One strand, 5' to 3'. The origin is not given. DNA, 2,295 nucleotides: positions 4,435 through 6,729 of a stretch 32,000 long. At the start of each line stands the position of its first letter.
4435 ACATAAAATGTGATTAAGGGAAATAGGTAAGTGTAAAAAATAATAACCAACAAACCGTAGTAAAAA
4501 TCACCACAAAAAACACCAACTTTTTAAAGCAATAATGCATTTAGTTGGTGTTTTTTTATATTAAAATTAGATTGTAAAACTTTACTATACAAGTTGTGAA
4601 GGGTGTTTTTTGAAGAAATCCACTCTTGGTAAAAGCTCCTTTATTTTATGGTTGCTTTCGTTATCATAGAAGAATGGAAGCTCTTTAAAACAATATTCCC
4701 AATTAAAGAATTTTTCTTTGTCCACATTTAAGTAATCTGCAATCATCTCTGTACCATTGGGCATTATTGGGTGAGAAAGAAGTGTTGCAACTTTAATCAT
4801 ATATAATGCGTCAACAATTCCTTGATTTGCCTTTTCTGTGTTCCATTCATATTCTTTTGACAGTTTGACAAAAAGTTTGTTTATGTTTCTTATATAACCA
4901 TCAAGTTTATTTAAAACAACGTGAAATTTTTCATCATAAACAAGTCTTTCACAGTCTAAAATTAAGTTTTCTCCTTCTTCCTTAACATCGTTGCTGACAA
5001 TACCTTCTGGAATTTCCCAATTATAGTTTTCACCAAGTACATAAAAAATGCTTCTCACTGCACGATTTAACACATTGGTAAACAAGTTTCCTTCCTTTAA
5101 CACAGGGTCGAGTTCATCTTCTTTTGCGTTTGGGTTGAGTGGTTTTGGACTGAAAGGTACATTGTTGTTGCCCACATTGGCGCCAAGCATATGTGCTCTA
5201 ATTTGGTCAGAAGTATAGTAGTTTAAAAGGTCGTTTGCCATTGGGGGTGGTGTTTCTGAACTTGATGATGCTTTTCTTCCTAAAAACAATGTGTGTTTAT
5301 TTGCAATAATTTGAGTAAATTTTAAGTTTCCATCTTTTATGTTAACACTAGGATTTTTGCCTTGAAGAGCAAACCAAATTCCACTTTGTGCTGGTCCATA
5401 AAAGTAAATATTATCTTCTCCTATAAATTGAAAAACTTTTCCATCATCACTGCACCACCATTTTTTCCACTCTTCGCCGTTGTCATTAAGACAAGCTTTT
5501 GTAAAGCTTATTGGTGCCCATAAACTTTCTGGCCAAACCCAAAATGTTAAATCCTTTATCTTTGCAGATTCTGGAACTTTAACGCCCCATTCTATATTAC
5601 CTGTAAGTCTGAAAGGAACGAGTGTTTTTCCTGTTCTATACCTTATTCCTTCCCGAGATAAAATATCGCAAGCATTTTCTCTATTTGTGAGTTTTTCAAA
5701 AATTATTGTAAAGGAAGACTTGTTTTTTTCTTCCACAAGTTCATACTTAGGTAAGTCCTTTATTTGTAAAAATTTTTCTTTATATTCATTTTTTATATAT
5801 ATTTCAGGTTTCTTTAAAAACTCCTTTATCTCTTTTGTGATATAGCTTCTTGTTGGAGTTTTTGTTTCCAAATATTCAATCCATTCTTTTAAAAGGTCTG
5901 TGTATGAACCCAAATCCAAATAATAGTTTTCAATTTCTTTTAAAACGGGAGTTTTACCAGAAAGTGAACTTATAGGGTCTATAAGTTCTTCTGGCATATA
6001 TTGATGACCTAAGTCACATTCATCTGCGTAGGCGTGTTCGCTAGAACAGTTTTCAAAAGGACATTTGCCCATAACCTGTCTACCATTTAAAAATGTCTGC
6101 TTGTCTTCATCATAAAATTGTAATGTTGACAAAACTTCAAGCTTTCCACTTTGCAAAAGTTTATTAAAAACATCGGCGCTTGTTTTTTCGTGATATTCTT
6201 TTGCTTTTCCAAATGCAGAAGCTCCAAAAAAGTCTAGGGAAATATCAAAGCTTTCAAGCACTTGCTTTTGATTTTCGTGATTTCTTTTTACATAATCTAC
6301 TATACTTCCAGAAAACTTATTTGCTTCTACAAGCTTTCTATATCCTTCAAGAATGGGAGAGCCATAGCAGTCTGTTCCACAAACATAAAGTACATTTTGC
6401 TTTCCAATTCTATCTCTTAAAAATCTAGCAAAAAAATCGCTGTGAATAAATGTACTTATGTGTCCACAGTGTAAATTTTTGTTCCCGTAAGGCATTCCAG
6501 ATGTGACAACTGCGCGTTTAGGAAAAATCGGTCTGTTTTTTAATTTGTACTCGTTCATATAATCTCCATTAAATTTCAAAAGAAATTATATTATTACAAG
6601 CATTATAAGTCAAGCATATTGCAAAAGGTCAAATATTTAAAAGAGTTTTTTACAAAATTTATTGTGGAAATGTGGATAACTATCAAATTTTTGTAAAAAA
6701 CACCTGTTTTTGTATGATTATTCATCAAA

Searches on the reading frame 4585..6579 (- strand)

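Call 59: search_protein_families(library=pfam, proteins=[window:4585-6579:-], max_evalue=0.00001)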
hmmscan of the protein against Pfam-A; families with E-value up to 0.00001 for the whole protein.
window:4585-6579:- (664 aa): 2 families
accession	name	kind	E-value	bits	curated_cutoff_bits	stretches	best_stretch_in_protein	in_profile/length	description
PF09334.17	tRNA-synt_1g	-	8.5e-66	222.8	20.1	2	24-257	2-220/391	tRNA synthetases class I (M)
PF00133.28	tRNA-synt_1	-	1.5e-06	27.7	22.7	1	23-166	25-175/414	tRNA synthetases class I (I, L, M and V)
